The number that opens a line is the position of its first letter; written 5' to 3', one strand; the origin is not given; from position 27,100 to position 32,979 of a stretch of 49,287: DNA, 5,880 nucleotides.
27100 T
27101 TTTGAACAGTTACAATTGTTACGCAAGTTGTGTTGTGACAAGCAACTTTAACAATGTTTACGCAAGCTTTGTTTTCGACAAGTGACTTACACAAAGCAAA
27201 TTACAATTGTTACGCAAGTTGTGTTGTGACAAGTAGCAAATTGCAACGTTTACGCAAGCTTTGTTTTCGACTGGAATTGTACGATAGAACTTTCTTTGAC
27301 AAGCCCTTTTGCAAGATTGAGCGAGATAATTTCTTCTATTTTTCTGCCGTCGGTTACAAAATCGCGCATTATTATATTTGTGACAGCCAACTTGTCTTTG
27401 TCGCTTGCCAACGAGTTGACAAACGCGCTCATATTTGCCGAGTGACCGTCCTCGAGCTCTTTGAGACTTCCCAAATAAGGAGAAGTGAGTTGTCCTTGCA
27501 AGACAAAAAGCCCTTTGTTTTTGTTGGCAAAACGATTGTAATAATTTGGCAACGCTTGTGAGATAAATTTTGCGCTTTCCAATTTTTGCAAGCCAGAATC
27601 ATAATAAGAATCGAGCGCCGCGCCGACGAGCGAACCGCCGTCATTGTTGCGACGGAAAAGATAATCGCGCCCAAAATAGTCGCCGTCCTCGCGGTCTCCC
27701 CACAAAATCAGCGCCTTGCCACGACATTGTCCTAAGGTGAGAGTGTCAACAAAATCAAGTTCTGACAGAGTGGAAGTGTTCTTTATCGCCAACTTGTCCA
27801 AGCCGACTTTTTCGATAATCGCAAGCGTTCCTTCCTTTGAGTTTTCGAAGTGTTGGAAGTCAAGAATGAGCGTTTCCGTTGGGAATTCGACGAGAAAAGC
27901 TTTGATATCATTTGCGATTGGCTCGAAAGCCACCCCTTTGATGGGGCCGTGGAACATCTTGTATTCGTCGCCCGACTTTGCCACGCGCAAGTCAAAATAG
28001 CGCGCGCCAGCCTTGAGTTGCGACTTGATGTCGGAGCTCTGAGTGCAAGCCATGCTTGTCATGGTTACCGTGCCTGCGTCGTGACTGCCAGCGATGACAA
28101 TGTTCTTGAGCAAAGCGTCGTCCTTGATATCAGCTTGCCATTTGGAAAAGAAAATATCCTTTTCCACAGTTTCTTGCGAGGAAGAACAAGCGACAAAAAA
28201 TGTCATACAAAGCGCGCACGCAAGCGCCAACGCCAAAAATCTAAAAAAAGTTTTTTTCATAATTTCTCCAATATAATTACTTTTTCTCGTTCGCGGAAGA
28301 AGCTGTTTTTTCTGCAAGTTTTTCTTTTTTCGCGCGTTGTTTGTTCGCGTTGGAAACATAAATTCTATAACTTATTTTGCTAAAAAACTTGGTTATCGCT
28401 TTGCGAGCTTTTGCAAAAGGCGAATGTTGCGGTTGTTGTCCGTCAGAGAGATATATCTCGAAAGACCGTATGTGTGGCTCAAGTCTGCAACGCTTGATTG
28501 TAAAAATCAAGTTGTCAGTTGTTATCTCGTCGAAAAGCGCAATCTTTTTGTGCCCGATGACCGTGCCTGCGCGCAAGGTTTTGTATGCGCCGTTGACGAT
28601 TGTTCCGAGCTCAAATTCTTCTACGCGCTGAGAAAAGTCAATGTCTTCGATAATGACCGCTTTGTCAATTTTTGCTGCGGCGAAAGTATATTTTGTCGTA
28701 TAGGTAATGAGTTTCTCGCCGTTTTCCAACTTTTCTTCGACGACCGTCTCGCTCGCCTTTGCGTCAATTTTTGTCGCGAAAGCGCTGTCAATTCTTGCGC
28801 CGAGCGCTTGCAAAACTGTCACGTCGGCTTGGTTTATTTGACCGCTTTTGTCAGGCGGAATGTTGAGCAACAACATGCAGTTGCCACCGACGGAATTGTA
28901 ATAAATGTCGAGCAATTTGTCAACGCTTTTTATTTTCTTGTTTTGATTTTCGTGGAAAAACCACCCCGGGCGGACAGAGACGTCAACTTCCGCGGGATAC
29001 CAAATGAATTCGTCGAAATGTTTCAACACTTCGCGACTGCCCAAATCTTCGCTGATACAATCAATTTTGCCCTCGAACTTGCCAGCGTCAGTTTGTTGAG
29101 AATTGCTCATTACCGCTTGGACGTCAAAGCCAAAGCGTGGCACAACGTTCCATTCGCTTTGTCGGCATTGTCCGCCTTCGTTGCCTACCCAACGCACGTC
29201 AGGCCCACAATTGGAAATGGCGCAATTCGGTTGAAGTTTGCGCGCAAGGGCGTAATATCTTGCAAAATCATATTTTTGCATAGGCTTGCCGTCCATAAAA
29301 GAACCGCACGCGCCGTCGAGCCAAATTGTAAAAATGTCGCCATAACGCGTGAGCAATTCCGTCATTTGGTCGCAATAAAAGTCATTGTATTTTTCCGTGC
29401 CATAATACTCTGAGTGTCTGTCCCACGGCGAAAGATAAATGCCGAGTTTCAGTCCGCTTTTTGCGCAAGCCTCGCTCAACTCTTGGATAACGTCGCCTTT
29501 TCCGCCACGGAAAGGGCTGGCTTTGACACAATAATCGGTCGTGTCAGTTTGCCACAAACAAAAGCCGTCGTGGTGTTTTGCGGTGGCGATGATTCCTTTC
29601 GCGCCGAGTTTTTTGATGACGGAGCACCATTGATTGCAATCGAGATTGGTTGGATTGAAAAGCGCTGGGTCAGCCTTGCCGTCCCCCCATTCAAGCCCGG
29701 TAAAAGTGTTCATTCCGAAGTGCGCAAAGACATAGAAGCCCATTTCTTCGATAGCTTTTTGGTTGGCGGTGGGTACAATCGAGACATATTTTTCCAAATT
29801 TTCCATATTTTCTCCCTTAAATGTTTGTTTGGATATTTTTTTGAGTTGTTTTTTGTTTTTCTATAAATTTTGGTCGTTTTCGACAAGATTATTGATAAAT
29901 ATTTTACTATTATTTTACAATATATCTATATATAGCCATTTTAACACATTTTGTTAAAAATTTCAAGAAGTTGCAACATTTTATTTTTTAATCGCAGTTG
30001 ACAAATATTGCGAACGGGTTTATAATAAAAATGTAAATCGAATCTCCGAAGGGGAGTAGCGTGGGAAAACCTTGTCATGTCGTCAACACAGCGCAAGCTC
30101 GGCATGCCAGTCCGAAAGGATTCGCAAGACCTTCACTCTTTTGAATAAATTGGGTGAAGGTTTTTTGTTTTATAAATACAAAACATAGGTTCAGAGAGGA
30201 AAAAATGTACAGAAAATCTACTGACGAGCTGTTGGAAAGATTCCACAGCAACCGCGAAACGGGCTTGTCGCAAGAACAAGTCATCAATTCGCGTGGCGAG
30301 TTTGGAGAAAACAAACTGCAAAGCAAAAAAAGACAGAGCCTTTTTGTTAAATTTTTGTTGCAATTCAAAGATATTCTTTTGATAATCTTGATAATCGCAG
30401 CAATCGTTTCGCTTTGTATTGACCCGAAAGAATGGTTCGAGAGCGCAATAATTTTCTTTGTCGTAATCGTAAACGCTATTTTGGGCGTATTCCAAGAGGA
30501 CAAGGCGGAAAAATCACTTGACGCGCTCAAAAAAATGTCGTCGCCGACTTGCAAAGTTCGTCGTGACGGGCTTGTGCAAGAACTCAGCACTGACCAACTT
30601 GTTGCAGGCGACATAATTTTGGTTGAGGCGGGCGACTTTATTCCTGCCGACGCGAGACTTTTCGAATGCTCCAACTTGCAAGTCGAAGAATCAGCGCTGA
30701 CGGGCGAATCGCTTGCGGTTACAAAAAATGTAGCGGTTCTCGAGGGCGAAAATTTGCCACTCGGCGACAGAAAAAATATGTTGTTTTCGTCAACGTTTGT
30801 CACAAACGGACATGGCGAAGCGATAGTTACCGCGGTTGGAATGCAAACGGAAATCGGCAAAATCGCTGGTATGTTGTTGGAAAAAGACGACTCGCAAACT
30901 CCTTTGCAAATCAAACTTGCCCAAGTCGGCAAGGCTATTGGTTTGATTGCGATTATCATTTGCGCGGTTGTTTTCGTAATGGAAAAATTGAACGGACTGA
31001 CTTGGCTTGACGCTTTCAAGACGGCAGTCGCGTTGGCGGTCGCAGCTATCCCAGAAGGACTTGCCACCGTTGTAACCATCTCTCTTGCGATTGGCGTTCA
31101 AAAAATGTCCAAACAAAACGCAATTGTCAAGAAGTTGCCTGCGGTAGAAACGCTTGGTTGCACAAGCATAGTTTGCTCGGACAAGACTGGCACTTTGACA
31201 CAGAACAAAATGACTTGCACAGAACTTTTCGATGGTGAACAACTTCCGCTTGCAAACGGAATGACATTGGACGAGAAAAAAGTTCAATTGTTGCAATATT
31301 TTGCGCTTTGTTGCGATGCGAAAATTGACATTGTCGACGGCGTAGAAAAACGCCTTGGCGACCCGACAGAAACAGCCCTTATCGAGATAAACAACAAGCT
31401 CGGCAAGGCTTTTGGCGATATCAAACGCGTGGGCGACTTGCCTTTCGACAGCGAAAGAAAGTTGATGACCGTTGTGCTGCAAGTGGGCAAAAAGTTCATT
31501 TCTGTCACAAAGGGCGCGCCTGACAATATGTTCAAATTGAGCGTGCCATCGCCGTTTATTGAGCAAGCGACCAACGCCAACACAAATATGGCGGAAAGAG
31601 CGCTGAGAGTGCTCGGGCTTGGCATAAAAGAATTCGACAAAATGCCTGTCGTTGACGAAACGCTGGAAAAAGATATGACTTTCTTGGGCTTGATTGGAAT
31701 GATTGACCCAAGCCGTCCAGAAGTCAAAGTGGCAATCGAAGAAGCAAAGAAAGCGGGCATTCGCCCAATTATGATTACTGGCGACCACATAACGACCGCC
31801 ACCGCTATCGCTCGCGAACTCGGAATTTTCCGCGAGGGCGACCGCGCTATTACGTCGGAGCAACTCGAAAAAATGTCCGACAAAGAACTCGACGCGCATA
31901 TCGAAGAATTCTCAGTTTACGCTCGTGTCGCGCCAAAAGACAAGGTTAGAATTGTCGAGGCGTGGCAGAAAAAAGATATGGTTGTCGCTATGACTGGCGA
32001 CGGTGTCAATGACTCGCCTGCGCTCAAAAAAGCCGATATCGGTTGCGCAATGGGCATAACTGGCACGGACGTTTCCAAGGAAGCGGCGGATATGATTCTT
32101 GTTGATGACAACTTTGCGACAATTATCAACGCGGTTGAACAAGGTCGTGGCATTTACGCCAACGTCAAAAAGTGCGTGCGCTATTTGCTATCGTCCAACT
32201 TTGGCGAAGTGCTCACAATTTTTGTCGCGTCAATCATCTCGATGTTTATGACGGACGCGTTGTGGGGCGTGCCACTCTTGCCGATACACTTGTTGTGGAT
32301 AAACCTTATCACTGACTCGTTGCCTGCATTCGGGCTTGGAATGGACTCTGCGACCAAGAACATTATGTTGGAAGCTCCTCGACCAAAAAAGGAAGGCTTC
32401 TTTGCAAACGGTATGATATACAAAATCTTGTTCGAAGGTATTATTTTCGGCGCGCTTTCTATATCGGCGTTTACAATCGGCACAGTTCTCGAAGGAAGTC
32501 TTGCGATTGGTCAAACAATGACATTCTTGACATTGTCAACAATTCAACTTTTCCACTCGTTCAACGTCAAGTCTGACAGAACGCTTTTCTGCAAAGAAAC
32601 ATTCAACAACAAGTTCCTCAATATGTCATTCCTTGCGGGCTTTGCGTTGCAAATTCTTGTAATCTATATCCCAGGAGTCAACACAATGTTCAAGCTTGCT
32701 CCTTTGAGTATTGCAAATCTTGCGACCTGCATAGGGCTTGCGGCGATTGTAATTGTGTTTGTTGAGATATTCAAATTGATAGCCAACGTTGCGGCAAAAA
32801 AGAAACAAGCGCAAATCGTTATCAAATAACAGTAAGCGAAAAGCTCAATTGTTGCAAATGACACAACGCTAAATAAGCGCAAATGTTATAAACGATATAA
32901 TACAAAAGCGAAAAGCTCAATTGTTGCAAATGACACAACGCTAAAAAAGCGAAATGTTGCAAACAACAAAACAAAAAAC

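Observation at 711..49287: Stop-codon-anchored degenerate duplications recur downstream of many genes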

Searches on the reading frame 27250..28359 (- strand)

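Call 10: search_protein_families(library=pfam, proteins=[window:27250-28359:-], max_evalue=0.01)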
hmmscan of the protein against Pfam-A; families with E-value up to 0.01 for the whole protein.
window:27250-28359:- (369 aa): 1 family
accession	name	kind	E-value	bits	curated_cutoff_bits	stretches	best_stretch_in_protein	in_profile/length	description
PF00388.25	PI-PLC-X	-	2.4e-07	31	23.1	1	85-219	6-141/144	Phosphatidylinositol-specific phospholipase C, X domain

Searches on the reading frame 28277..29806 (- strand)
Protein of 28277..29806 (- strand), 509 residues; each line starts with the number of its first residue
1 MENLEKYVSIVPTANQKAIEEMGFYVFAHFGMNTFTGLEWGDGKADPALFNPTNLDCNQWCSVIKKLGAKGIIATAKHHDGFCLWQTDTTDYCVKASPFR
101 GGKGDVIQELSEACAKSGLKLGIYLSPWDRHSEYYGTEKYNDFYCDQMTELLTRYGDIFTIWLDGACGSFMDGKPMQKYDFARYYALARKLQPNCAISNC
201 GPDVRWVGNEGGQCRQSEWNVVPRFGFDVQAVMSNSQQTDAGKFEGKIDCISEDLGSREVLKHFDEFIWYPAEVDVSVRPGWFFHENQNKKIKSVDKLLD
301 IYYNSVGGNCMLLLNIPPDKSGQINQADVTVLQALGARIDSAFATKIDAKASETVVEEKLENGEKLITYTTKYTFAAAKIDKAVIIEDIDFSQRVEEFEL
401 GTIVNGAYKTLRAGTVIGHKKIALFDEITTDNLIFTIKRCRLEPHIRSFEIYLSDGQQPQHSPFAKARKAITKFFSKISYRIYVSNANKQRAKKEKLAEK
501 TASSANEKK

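Call 10: search_protein_families(library=pfam, proteins=[window:28277-29806:-], max_evalue=0.01)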
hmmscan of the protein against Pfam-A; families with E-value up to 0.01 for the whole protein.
window:28277-29806:- (509 aa): 2 families
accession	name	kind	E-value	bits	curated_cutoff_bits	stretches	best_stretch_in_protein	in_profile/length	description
PF01120.23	Alpha_L_fucos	-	8e-38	131.2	25.2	1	48-337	87-338/345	Alpha-L-fucosidase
PF14871.12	GHL6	-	0.0058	17.3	35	0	58-125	3-64/132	Hypothetical glycosyl hydrolase 6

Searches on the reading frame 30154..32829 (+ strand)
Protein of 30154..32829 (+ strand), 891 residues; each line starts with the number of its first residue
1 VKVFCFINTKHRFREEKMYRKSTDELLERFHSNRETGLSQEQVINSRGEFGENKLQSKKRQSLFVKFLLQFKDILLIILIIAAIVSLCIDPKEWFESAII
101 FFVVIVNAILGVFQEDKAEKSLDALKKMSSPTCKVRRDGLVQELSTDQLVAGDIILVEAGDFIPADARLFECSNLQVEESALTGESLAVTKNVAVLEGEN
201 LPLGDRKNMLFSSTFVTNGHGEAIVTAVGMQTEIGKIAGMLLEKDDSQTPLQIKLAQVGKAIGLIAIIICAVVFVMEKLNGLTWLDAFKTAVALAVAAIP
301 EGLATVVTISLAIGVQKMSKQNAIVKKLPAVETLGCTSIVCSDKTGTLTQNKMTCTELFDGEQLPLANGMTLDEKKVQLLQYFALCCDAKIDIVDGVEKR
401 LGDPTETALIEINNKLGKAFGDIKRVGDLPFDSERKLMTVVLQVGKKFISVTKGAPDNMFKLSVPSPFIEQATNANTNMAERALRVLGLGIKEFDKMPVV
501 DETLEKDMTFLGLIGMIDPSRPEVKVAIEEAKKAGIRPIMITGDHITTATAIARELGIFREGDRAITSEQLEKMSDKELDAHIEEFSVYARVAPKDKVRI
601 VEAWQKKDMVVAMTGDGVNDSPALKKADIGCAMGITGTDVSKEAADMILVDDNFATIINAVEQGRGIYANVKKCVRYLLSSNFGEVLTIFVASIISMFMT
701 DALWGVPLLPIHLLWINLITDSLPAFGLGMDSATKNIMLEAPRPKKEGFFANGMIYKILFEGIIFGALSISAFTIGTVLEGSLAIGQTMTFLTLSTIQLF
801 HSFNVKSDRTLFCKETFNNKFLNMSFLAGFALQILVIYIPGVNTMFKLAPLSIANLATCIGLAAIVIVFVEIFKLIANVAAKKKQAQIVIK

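Call 10: search_protein_families(library=pfam, proteins=[window:30154-32829:+], max_evalue=0.01)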
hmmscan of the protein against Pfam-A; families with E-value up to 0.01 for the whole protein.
window:30154-32829:+ (891 aa): 7 families
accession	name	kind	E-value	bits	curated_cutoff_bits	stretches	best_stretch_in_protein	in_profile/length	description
PF00122.25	E1-E2_ATPase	-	1.2e-51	175.3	28.1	1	127-321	1-181/181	E1-E2 ATPase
PF00689.26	Cation_ATPase_C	-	1.1e-47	162.5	27.3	1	706-876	2-175/175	Cation transporting ATPase, C-terminus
PF00690.31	Cation_ATPase_N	-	2.3e-20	72.5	20.4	1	20-86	3-69/69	Cation transporter/ATPase, N-terminus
PF00702.32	Hydrolase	-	5.1e-20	73.1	26.4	1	339-628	3-191/191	haloacid dehalogenase-like hydrolase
PF13246.12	Cation_ATPase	-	1e-12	48.3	21.7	1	384-461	1-86/91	Cation transport ATPase (P-type)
PF08282.18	Hydrolase_3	-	0.00028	21.1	20.9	1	606-657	201-251/255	haloacid dehalogenase-like hydrolase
PF12710.13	HAD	-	0.0022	18.9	27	1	521-625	87-189/189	haloacid dehalogenase-like hydrolase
